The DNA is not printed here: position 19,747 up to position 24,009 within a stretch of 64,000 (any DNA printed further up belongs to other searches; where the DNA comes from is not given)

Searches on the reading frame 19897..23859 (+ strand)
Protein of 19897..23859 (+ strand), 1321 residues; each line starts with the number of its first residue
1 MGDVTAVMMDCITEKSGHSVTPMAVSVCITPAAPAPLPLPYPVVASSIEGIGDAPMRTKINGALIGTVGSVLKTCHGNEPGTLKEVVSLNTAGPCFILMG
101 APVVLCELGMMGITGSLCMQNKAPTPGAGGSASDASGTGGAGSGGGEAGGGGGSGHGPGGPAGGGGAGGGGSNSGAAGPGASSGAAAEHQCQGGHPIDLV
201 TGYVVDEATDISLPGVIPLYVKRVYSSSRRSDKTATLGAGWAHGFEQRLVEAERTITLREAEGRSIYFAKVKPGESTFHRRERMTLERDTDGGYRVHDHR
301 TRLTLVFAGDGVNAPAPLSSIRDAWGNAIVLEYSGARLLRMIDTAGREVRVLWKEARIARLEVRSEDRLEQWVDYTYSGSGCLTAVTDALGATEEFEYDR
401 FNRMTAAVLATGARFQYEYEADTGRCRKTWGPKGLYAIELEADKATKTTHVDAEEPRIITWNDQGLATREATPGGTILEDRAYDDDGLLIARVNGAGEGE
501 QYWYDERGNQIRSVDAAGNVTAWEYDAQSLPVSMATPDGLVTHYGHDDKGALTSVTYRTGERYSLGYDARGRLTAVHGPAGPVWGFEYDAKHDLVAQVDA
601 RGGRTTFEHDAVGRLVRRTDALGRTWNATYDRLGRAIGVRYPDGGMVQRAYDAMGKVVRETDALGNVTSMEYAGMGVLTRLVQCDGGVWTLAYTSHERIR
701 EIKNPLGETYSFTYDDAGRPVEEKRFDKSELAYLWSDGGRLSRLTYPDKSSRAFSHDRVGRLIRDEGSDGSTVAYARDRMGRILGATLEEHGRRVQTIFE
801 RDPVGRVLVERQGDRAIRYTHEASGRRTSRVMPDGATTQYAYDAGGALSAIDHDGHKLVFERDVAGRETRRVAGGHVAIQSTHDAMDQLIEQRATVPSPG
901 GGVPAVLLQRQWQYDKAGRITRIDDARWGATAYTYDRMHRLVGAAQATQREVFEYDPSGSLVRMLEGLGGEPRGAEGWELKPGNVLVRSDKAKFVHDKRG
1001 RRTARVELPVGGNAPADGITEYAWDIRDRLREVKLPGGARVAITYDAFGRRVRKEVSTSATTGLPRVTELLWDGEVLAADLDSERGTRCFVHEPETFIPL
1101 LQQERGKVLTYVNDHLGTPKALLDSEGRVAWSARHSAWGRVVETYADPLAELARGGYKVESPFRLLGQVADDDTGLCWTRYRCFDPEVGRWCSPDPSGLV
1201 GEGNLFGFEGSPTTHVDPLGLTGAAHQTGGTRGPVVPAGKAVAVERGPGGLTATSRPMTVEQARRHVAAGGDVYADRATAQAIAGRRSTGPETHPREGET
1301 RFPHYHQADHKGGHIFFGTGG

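Call 69: search_protein_families(library=pfam, proteins=[window:19897-23859:+], max_evalue=0.001)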
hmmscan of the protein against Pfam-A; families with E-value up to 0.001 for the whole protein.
window:19897-23859:+ (1321 aa): 5 families
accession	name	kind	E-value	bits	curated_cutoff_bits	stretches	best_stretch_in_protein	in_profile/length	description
PF05593.20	RHS_repeat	-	9.6e-67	220.7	22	7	588-625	1-38/38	RHS Repeat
PF20148.4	DUF6531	-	4.8e-22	78.5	24.1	1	194-268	1-74/74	Domain of unknown function (DUF6531)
PF13665.11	Tox-PAAR-like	-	2.3e-17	63.5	31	1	23-127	5-108/108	Toxin PAAR-like domain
PF03527.20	RHS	-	4.1e-13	49.4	27.9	1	1111-1143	4-36/38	RHS protein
PF25023.1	TEN_YD-shell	-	2.6e-06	26.3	50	0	515-591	56-154/909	Teneurin YD-shell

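Call 70: search_protein_families(library=padloc, proteins=[window:19897-23859:+], max_evalue=0.001)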
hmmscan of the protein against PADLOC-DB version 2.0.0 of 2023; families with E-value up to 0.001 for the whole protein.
window:19897-23859:+ (1321 aa): 0 families
